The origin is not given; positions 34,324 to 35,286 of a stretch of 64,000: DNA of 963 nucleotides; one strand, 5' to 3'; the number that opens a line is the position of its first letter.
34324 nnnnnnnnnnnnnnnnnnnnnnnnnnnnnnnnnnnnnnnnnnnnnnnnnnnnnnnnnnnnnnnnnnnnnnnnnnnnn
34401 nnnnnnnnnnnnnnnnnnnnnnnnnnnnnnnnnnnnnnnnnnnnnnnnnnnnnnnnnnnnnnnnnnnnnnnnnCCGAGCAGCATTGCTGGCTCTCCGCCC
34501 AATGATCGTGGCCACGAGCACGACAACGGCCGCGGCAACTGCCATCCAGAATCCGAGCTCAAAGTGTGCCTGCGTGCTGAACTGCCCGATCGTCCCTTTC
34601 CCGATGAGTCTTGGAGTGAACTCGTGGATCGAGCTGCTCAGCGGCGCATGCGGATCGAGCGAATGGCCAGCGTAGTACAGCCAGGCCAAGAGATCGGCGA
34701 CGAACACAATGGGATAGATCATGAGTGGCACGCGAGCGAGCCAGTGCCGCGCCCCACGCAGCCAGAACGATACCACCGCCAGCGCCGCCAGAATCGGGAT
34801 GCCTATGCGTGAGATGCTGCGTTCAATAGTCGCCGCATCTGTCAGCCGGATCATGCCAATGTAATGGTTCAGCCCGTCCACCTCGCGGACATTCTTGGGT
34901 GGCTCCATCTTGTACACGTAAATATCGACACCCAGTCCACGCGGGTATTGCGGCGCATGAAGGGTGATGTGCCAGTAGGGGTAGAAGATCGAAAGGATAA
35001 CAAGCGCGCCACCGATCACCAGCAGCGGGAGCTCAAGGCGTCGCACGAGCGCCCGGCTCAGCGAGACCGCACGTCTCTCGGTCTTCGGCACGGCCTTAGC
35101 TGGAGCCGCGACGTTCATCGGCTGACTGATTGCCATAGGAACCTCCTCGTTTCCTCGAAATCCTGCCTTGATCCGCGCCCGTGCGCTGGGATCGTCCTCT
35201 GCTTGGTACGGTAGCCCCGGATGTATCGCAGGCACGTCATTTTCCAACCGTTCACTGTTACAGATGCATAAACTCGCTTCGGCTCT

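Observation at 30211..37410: Compact nos cluster with mixed clade features and no recognisable electron-input module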

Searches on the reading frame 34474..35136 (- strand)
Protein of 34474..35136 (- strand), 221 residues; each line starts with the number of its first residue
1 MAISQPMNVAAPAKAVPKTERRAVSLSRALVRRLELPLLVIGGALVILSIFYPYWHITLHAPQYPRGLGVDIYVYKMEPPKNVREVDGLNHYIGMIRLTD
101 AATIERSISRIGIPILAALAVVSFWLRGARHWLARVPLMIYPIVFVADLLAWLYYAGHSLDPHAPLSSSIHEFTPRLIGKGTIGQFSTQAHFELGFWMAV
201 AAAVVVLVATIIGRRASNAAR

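Call 12: find_homologous_proteins(query=window:34474-35136:-, max_evalue=0.001)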
Query seq(221 aa) (221 aa): 2362 proteins with E <= 0.001 among 8000 candidates; the best 120 are listed.
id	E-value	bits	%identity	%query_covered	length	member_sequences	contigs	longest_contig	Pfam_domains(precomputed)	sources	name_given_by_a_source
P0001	1.4e-139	481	100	100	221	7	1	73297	-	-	-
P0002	9.8e-118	409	85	100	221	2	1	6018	-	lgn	-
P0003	3.6e-116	404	83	100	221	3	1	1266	-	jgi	jgi:hypothetical protein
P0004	3.6e-92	326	73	90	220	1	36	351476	-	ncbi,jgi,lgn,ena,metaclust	ncbi:MAG TPA: cytochrome C [Thermomicrobiales bacterium]|metaclust:\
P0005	1.1e-89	317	68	93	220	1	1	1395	-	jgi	jgi:copper chaperone NosL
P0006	6.6e-86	305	63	100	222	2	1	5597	-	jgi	jgi:copper chaperone NosL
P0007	3.3e-85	303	64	99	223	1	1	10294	-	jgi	jgi:hypothetical protein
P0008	1.1e-84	301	69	90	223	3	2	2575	-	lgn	-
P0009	5.7e-84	299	64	97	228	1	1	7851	-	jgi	jgi:hypothetical protein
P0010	1.5e-83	297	63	99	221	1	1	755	-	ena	-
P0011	1.8e-83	297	75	73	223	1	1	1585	-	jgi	jgi:hypothetical protein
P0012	2.9e-83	297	69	86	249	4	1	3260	-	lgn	-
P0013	6.1e-83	295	68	89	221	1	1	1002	-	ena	-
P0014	8.2e-83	295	66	90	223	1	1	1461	-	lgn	-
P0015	3.7e-82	293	67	93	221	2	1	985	-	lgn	-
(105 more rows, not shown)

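Call 40: predict_structure(alignment_id=A1)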
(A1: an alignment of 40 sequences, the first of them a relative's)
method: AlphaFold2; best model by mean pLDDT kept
length: 221 residues; sequences in the alignment: 40
mean_pLDDT: 83.0   pTM: 0.77
mean pLDDT of the five models: 83.0, 81.0, 78.7, 77.6, 74.9
residues with pLDDT >= 90: 93; 70-90: 90; 50-70: 24; < 50: 14
segments of 3 or more residues with pLDDT < 50: 1-4, 6-12
pLDDT, mean of each block of 10 residues (from residue 1): 46 50 63 90 97 94 88 93 86 79 85 95 89 94 93 79 71 80 85 97 96 78 58
secondary structure, 60 per line:
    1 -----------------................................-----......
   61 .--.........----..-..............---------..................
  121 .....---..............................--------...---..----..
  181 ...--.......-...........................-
elements in order: H18-49 E55-61 E64-72 H80-93 H103-125 H129-158 E179-183 E186-192 H194-220
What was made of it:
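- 34471..35136 (-): nosB: 221-aa four-TM membrane protein with a small extracytoplasmic beta-sheet/helix domain. AlphaFold pLDDT 83 (call 40).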

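Call 42: fold_search(model_id=the predicted structure, library=pdb)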
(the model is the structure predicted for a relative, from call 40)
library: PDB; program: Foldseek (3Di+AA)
matches with E <= 10: 173; with E <= 0.001: 0
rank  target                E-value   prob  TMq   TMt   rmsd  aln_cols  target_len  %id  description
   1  7rz8_A                2.1e-03  1.00  0.47  0.21   7.4       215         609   11  Structure of the complex of LBD-TMD part of AMPA receptor GluA2 with auxiliary subunit TARP gamma-5 bound to agonist q (released 2021-10-27)
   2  7rz5_A                2.5e-03  1.00  0.43  0.20   7.9       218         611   10  Structure of the complex of LBD-TMD part of AMPA receptor GluA2 with auxiliary subunit TARP gamma-5 bound to competiti (released 2021-10-27)
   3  3x29_C                4.3e-03  1.00  0.40  0.52   6.7       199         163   12  CRYSTAL STRUCTURE of MOUSE CLAUDIN-19 IN COMPLEX with C-TERMINAL FRAGMENT OF CLOSTRIDIUM PERFRINGENS ENTEROTOXIN (released 2015-01-21)
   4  7rz4_A                4.6e-03  1.00  0.44  0.13   7.8       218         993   10  Structure of the complex of AMPA receptor GluA2 with auxiliary subunit TARP gamma-5 bound to competitive antagonist ZK (released 2021-10-27)
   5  8ss6_A                5.9e-03  1.00  0.40  0.12   9.0       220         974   10  Structure of AMPA receptor GluA2 complex with auxiliary subunits TARP gamma-5 and cornichon-2 bound to competitive ant (released 2023-09-06)
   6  8ss3_A                7.7e-03  1.00  0.45  0.20   8.5       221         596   10  Structure of LBD-TMD of AMPA receptor GluA2 in complex with auxiliary subunits TARP gamma-5 and cornichon-2 bound to c (released 2023-09-06)
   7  8ssa_A                1.2e-02  1.00  0.45  0.13   7.8       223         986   10  Structure of AMPA receptor GluA2 complex with auxiliary subunits TARP gamma-5 and cornichon-2 bound to glutamate and c (released 2023-09-06)
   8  9s41_I                1.3e-02  1.00  0.46  0.53   5.6       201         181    8  Cerebellar GluA1/4 TMD with TARP gamma 7 (focused refinement) (released 2025-12-24)
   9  8ss7_A                1.4e-02  1.00  0.42  0.20   8.7       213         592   10  Structure of AMPA receptor GluA2 complex with auxiliary subunits TARP gamma-5 and cornichon-2 bound to competitive ant (released 2023-09-06)
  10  8oyv_A                1.4e-02  0.99  0.39  0.45   8.4       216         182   11  De novo designed Claudin fold CLF_4 (released 2023-10-18)
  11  6wxu_B                1.4e-02  0.77  0.26  0.22  10.8       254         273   13  CryoEM structure of mouse DUOX1-DUOXA1 complex in the dimer-of-dimer state (released 2020-09-02)
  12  8u4v_A                1.7e-02  0.99  0.38  0.45   8.7       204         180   14  Cryo-EM structure of human claudin-4 complex with Clostridium perfringens enterotoxin C-terminal domain, sFab COP-1, a (released 2023-10-25)
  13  5b2g_C                1.8e-02  0.99  0.37  0.25   8.9       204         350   16  Crystal structure of human claudin-4 in complex with C-terminal fragment of Clostridium perfringens enterotoxin (released 2016-10-05)
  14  7rz6_A                1.9e-02  0.99  0.46  0.13   7.8       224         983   10  Structure of the complex of AMPA receptor GluA2 with auxiliary subunit TARP gamma-5 bound to agonist glutamate (released 2021-10-27)
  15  6ov2_A                2.4e-02  0.99  0.42  0.49   7.3       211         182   12  Crystal structure of human claudin-9 in complex with Clostridium perfringens entertoxin C-terminal domain in closed fo (released 2019-09-04)
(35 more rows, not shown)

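Call 56: search_protein_representatives(alignment_id=A1)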
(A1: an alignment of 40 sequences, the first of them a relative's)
Query: 40 sequences, 221 profile positions. Proteins with E-value up to 0.001 (for the whole library): 1019; up to 1e-10: 623; up to 1e-30: 113. The best 150 are listed.
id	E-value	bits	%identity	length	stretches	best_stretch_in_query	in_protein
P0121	2.8e-94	330.8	-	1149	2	27-213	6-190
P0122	1.2e-89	315.6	-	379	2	30-213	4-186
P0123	1.8e-87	308.5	-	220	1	23-219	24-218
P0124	2.3e-69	249.3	-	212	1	33-213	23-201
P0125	1.2e-63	230.7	-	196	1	2-163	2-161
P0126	3.8e-61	222.4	-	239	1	29-219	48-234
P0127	6.7e-60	218.4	-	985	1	26-216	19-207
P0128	3.6e-59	216.0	-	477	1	34-213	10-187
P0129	4.7e-59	215.6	-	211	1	37-217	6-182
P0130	4.3e-58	212.5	-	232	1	11-219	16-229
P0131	3.0e-57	209.7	-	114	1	39-151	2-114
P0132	3.8e-57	209.4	-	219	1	26-211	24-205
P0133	9.6e-57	208.1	-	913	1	37-216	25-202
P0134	9.9e-57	208.0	-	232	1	38-215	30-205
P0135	2.9e-56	206.5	-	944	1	36-216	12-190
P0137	1.6e-55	204.1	-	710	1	36-216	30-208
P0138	1.9e-55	203.8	-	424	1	33-214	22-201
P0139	4.0e-55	202.8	-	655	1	19-211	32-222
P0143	2.3e-53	197.0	-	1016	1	29-208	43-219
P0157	2.8e-48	180.4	-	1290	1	37-213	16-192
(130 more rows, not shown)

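Call 57: search_protein_families(library=pfam, proteins=[P0121, P0127, P0133, P0137, P0139, P0143, P0157, P0128, P0138, P0122], max_evalue=0.00001)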
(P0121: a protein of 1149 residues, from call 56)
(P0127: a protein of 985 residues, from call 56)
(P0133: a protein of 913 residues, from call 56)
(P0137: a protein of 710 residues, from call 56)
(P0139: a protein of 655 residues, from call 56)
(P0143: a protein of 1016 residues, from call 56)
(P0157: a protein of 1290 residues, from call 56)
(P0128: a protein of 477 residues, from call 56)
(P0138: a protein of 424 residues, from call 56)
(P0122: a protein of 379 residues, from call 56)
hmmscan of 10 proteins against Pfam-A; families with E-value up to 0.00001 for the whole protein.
P0121 (1149 aa): 4 families
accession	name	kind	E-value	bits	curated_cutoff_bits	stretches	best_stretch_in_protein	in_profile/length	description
PF05048.19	NosD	-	1e-44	153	23.6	1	523-720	2-212/212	Periplasmic copper-binding protein (NosD)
PF00005.33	ABC_tran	-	4.9e-34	118.3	25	1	878-1016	2-137/137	ABC transporter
PF13229.12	Beta_helix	-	8.3e-27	94.2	25.9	1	468-618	11-156/158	Right handed beta helix region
PF13304.12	AAA_21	-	1.2e-11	45.7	27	1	987-1045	237-298/304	AAA domain, putative AbiEii toxin, Type IV TA system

P0127 (985 aa): 4 families
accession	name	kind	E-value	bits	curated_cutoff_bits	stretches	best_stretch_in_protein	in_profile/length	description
PF05048.19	NosD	-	9.6e-39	133.5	23.6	1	362-569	2-212/212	Periplasmic copper-binding protein (NosD)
PF00005.33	ABC_tran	-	3.4e-29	102.6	25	1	720-857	3-137/137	ABC transporter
PF13229.12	Beta_helix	-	1e-18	67.9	25.9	1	402-500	51-150/158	Right handed beta helix region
PF13304.12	AAA_21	-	4e-16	60.4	27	1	828-886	237-298/304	AAA domain, putative AbiEii toxin, Type IV TA system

P0133 (913 aa): 4 families
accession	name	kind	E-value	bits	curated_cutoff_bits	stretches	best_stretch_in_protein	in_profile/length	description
PF05048.19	NosD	-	2.7e-34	118.9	23.6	1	359-563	2-212/212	Periplasmic copper-binding protein (NosD)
PF00005.33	ABC_tran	-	3.2e-30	106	25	1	695-831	2-136/137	ABC transporter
PF13229.12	Beta_helix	-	3.3e-28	98.7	25.9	2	376-533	2-158/158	Right handed beta helix region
PF13304.12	AAA_21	-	1.8e-12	48.4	27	1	803-866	237-303/304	AAA domain, putative AbiEii toxin, Type IV TA system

P0137 (710 aa): 2 families
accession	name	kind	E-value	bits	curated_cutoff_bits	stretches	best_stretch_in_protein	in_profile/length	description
PF05048.19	NosD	-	2e-44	152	23.6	1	385-592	2-212/212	Periplasmic copper-binding protein (NosD)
PF13229.12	Beta_helix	-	3.3e-25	89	25.9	2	395-517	18-144/158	Right handed beta helix region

P0139 (655 aa): 2 families
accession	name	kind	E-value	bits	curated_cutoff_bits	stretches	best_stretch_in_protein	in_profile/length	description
PF05048.19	NosD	-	9.3e-41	140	23.6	1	386-584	2-212/212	Periplasmic copper-binding protein (NosD)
PF13229.12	Beta_helix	-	8.1e-19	68.2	25.9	1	373-508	25-157/158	Right handed beta helix region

P0143 (1016 aa): 4 families
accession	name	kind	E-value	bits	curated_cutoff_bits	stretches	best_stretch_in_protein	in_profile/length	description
PF05048.19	NosD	-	1.3e-40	139.5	23.6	1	398-584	14-212/212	Periplasmic copper-binding protein (NosD)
PF00005.33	ABC_tran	-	4.2e-31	108.8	25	1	739-877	2-137/137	ABC transporter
PF13229.12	Beta_helix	-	1.7e-18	67.2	25.9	1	361-507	12-156/158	Right handed beta helix region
PF13304.12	AAA_21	-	2.1e-15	58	27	1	844-906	233-298/304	AAA domain, putative AbiEii toxin, Type IV TA system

P0157 (1290 aa): 7 families
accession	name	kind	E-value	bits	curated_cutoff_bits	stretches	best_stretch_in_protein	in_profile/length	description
PF05048.19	NosD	-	1.8e-37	129.3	23.6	1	359-547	11-212/212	Periplasmic copper-binding protein (NosD)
PF00005.33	ABC_tran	-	9.4e-33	114.1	25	1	700-838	2-137/137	ABC transporter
PF13229.12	Beta_helix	-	3.2e-32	111.8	25.9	2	315-449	10-136/158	Right handed beta helix region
PF12679.13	ABC2_membrane_2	-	8.2e-23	81.5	27.2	1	1022-1286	3-281/283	ABC-2 family transporter protein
PF13304.12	AAA_21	-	3e-14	54.2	27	1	807-868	235-299/304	AAA domain, putative AbiEii toxin, Type IV TA system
PF12698.13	ABC2_membrane_3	-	1.2e-10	41.4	31.6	1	1066-1274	160-346/347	ABC-2 family transporter protein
PF12730.13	ABC2_membrane_4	-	1.1e-07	32.5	27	1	1031-1190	10-173/179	ABC-2 family transporter protein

P0128 (477 aa): 2 families
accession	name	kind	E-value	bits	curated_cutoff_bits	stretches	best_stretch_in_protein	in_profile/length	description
PF05048.19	NosD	-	2e-27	96.5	23.6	1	342-476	2-135/212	Periplasmic copper-binding protein (NosD)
PF13229.12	Beta_helix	-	2.9e-18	66.5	25.9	1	359-475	3-121/158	Right handed beta helix region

P0138 (424 aa): 1 family
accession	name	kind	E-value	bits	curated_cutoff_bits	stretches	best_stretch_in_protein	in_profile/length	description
PF03466.25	LysR_substrate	-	1.9e-36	125.9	28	1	220-419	6-206/209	LysR substrate binding domain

P0122 (379 aa): 0 families

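Call 59: find_related_loci(query=P0137, collection=genome_contigs, flank=6000)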
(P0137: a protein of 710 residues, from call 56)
Query P0137 (710 aa) in genome_contigs; peptide patterns used: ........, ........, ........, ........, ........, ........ (x = any residue, [..] = any of these).
89 stretches matched a pattern; 79 encode a relative of the query (tblastn E <= 1e-3); 79 distinct loci.
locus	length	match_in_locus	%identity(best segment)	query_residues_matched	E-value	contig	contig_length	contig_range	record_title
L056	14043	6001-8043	66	1-689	0e+0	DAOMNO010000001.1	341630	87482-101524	MAG TPA_asm: Phycisphaerales bacterium isolate AMR_MDS_5910 NODE_15_length_341630_cov_6.788603, whole genome shotgun seq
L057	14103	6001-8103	60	1-697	0e+0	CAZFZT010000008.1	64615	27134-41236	MAG TPA_asm: uncultured Isosphaeraceae bacterium isolate SRP193661_co2_124 genome assembly, contig: NODE_433_length_6461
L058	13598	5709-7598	50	5-657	0e+0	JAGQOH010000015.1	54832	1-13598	MAG: Phycisphaerales bacterium isolate HKST-UBA09 NODE_15_length_54832_cov_4.240654, whole genome shotgun sequence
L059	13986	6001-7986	46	1-690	0e+0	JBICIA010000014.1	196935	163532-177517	MAG: Phycisphaerales bacterium JB043 k127_166140, whole genome shotgun sequence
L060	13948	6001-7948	46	7-682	2e-180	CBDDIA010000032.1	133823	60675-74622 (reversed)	MAG: Phycisphaerales bacterium isolate c7069bff-05d5-4e62-a3ea-b3637d8d6532 genome assembly, contig: contig_32, whole ge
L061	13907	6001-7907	48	1-657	8e-123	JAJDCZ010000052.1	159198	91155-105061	MAG: Phycisphaerales bacterium isolate OFTM204 OFTM204_51, whole genome shotgun sequence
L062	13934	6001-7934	47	5-671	8e-175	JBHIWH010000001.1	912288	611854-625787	MAG: Phycisphaerales bacterium isolate MAG20 WDNA01_bin.3.strict_1, whole genome shotgun sequence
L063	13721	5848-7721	48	5-655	2e-122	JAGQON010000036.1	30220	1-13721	MAG: Phycisphaerales bacterium isolate HKST-UBA15 NODE_36_length_30220_cov_6.116445, whole genome shotgun sequence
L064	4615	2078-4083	45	1-685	3e-180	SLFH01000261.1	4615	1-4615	MAG: Phycisphaerales bacterium isolate CSSed162cmB_608R1 CSSed16-2cmB-100973, whole genome shotgun sequence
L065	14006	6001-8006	46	1-685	1e-178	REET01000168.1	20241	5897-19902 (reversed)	MAG: Phycisphaerales bacterium isolate PLM2.Bin57 NODE_3073_length_20241_cov_6.7743, whole genome shotgun sequence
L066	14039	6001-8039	44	4-702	5e-177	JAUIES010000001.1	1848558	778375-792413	MAG: Phycisphaerae bacterium isolate 8_bin.42 NODE_2_length_1848558_cov_3.620522, whole genome shotgun sequence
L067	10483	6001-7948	47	1-671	5e-116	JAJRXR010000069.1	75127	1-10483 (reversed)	MAG: Planctomycetota bacterium isolate Dive96_bin3.179 k141_4357111, whole genome shotgun sequence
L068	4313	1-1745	46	90-685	9e-118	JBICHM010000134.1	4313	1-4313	MAG: Phycisphaerales bacterium isolate JB035 k141_182009, whole genome shotgun sequence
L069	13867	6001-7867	47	9-658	1e-115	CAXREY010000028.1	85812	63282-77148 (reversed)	MAG: Phycisphaerales bacterium UBA1924 isolate YZ09aB_2.21 genome assembly, contig: k141_521174, whole genome shotgun se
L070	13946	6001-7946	49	9-667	6e-173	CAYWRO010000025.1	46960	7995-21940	MAG TPA_asm: uncultured Phycisphaeraceae bacterium isolate SRP263527_co2_241 genome assembly, contig: NODE_534_length_46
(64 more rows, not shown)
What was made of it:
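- NosB-NosD, NosB-NosD-NosF and NosB-NosD-NosF-NosY fusions exist: calls 56, 57, 59.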
